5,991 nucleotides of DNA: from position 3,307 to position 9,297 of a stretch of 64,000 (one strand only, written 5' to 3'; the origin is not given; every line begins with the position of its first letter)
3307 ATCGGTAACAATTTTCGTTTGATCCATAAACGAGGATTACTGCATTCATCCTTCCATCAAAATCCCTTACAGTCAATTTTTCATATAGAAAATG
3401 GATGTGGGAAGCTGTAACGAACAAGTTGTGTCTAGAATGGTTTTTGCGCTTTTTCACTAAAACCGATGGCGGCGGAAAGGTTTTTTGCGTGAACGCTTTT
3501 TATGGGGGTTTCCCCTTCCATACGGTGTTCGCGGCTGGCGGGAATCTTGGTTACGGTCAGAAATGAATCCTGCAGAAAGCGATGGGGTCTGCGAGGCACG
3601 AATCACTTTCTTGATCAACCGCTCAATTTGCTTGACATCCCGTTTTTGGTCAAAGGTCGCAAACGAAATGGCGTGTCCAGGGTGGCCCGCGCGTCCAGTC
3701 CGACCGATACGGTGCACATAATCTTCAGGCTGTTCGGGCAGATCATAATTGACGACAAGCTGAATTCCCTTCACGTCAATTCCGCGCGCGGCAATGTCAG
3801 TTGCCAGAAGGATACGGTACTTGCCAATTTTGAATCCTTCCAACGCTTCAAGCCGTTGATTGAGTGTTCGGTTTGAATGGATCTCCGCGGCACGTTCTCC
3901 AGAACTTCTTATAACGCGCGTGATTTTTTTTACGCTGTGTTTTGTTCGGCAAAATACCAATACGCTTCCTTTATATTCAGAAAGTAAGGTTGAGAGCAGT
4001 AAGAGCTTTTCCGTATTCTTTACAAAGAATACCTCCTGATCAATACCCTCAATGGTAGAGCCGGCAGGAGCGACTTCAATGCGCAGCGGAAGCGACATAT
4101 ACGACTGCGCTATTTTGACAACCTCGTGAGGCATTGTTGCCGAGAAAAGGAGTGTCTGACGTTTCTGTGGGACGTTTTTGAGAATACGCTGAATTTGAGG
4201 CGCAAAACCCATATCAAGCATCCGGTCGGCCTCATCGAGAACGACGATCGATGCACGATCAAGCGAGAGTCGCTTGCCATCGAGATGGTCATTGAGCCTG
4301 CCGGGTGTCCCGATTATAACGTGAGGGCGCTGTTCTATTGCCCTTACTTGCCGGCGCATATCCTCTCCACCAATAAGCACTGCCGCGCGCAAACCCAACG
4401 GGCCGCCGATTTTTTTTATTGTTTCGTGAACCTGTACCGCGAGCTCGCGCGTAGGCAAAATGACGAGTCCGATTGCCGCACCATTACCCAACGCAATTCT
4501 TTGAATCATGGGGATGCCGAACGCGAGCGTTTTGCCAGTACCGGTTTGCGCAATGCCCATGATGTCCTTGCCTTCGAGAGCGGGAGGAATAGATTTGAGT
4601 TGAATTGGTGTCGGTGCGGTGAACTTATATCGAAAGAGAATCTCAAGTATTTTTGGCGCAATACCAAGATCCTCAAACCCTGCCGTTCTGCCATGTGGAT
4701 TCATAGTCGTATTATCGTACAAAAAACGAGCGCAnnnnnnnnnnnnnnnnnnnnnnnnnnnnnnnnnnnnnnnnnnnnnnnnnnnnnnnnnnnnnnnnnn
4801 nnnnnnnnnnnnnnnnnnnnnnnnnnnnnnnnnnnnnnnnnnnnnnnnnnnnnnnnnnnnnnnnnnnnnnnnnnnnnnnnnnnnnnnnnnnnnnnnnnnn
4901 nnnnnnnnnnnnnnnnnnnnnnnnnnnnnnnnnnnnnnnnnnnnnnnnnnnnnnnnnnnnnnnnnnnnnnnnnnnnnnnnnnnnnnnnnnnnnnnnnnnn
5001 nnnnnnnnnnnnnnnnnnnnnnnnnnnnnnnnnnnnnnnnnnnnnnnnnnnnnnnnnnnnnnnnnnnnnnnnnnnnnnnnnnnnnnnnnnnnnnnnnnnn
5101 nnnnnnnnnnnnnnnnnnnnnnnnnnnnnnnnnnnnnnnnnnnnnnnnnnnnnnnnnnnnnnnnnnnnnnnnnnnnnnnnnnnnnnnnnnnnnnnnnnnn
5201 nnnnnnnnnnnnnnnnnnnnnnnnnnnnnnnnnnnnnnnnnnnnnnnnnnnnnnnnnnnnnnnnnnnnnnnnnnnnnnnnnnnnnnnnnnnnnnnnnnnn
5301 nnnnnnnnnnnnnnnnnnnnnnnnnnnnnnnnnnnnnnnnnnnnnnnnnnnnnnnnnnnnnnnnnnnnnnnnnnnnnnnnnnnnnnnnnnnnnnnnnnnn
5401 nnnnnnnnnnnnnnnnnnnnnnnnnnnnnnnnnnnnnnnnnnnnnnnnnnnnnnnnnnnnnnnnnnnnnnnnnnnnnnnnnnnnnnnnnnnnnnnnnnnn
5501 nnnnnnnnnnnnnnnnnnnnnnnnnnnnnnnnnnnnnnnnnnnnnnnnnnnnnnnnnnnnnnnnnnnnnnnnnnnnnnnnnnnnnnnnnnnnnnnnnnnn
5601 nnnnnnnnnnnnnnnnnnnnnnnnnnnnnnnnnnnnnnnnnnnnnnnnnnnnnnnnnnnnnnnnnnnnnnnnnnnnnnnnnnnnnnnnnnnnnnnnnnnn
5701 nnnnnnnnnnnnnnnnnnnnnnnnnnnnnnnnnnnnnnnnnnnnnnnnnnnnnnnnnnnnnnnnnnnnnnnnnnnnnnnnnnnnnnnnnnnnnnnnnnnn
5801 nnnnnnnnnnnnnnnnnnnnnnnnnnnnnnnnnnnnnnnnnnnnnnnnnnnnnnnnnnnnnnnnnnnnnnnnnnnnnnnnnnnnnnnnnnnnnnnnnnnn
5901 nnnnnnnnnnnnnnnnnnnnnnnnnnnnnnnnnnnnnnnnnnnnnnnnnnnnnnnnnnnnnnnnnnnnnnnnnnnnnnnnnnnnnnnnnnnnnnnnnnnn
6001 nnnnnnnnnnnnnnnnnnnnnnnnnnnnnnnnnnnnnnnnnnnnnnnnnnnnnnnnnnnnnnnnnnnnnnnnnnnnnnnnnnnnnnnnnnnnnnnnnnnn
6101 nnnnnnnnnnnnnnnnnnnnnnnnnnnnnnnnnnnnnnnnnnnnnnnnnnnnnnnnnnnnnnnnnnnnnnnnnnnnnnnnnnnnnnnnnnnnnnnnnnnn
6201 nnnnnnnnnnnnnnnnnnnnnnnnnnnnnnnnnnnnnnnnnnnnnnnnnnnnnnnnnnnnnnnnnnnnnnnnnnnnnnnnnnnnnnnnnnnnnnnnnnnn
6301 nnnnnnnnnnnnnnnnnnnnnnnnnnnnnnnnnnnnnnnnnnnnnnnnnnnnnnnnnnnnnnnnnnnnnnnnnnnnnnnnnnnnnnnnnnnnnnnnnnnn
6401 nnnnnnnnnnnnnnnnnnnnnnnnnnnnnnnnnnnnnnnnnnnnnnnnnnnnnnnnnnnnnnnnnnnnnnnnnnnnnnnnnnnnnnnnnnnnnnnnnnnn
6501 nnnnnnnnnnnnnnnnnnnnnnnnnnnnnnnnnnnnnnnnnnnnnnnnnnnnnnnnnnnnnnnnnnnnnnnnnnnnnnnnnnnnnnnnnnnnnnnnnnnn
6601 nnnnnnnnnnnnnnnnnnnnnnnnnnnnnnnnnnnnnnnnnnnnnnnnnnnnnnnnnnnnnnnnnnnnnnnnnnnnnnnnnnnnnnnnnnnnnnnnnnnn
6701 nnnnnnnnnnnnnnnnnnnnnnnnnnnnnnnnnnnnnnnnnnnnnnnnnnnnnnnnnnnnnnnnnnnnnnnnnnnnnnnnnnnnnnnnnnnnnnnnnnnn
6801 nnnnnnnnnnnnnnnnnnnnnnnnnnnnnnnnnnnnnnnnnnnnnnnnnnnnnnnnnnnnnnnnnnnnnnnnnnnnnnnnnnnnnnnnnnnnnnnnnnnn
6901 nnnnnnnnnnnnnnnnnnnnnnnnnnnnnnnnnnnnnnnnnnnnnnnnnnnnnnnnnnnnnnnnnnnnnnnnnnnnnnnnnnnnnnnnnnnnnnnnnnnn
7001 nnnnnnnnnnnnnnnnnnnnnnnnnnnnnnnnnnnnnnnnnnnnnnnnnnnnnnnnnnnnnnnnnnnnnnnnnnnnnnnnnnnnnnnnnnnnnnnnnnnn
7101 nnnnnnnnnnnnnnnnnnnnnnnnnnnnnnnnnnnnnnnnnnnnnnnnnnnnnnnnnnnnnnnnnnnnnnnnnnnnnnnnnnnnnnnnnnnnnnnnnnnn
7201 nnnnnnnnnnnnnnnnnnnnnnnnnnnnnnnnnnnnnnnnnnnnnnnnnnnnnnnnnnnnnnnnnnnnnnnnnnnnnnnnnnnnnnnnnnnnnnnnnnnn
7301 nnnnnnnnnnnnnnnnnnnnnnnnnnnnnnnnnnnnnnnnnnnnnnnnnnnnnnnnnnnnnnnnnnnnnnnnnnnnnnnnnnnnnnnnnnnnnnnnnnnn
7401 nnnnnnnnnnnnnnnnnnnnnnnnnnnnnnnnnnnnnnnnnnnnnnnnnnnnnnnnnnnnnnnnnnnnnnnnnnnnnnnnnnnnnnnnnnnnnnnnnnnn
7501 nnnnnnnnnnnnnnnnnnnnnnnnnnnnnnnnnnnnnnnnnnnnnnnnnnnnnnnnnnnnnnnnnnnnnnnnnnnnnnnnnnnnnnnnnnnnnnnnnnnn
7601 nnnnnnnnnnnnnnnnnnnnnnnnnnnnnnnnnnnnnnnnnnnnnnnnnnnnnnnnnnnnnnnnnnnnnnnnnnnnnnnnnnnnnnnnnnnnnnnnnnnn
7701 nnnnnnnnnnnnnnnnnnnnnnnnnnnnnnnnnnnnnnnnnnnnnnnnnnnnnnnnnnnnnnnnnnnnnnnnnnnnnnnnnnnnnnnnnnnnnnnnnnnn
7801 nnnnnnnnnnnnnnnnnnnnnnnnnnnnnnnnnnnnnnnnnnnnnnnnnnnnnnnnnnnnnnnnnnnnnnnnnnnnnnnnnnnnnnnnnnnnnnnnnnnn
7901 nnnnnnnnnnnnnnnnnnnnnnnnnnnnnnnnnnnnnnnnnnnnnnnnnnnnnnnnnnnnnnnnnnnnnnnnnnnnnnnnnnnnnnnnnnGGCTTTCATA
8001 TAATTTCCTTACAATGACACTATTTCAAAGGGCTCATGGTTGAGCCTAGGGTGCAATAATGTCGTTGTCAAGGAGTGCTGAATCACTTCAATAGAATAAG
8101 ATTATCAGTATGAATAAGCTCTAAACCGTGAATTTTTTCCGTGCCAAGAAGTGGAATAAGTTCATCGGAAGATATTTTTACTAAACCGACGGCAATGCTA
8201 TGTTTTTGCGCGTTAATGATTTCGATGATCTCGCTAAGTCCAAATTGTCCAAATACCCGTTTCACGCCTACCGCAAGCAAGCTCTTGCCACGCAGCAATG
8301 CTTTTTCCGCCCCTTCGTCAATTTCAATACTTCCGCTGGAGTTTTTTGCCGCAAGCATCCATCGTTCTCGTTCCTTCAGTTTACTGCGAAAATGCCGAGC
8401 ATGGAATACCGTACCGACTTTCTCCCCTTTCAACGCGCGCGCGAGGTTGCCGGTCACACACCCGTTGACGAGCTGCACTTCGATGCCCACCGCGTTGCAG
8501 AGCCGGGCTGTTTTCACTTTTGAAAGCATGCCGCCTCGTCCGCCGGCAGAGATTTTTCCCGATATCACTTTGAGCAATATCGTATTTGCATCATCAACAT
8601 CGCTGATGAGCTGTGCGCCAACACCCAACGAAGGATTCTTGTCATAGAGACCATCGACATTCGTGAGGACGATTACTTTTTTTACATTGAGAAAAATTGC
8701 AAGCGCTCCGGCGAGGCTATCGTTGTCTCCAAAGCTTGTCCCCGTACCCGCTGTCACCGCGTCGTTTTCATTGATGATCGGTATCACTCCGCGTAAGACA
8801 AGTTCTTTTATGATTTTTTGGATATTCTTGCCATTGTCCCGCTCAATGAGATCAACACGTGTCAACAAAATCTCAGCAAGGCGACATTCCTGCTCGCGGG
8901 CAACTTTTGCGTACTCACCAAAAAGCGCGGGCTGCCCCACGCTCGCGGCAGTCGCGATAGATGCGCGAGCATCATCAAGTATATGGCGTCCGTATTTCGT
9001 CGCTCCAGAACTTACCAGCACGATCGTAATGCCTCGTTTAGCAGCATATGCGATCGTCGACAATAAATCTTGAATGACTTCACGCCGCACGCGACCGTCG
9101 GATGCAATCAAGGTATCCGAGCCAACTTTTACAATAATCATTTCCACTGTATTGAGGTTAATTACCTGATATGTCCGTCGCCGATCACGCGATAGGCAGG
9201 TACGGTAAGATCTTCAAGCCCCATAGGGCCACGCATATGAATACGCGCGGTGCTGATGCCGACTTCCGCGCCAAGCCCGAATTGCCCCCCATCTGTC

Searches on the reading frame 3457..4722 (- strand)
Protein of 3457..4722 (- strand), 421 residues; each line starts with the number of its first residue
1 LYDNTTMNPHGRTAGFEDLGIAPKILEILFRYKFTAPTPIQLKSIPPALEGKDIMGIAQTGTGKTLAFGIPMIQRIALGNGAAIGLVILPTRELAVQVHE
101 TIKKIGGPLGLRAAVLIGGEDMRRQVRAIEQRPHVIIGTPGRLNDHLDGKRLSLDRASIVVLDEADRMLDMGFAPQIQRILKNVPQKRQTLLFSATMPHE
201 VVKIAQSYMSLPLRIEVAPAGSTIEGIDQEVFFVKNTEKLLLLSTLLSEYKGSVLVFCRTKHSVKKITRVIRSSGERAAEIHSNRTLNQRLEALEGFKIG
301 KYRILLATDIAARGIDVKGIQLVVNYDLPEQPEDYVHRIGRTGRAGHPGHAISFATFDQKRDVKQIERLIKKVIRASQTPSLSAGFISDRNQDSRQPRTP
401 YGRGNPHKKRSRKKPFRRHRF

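Call 18: search_protein_families(library=pfam, proteins=[window:3457-4722:-])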
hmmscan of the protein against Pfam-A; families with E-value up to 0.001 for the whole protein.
window:3457-4722:- (421 aa): 4 families
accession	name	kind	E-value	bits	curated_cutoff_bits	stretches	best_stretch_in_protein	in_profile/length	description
PF00270.35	DEAD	-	1.6e-52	178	26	1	38-202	1-165/167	DEAD/DEAH box helicase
PF00271.37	Helicase_C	-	7.4e-30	103.9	23.5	1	240-346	3-110/110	Helicase conserved C-terminal domain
PF04851.21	ResIII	-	1.1e-08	35.6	22.5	1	57-198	29-163/164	Type III restriction enzyme, res subunit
PF13307.12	Helicase_C_2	-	0.00071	20.1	25.3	0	244-322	2-85/170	Helicase C-terminal domain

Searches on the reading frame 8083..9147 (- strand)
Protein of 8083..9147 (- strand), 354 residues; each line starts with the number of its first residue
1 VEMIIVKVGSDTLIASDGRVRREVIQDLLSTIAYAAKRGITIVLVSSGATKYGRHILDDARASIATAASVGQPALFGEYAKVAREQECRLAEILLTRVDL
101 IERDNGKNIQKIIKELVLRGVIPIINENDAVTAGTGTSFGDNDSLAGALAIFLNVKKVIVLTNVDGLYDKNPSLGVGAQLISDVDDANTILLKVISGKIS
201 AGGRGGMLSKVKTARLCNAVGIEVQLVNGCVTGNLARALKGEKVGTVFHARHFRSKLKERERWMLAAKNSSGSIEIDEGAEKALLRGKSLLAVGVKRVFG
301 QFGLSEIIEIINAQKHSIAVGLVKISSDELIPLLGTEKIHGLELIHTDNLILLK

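Call 18: search_protein_families(library=pfam, proteins=[window:8083-9147:-])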
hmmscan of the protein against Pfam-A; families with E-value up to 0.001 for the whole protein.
window:8083-9147:- (354 aa): 2 families
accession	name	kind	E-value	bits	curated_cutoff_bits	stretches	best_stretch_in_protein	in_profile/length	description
PF00696.33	AA_kinase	-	2.7e-26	93.2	24.9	1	3-228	2-234/234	Amino acid kinase family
PF01472.26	PUA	-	8.9e-14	51.6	24.8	1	272-330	1-59/74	PUA domain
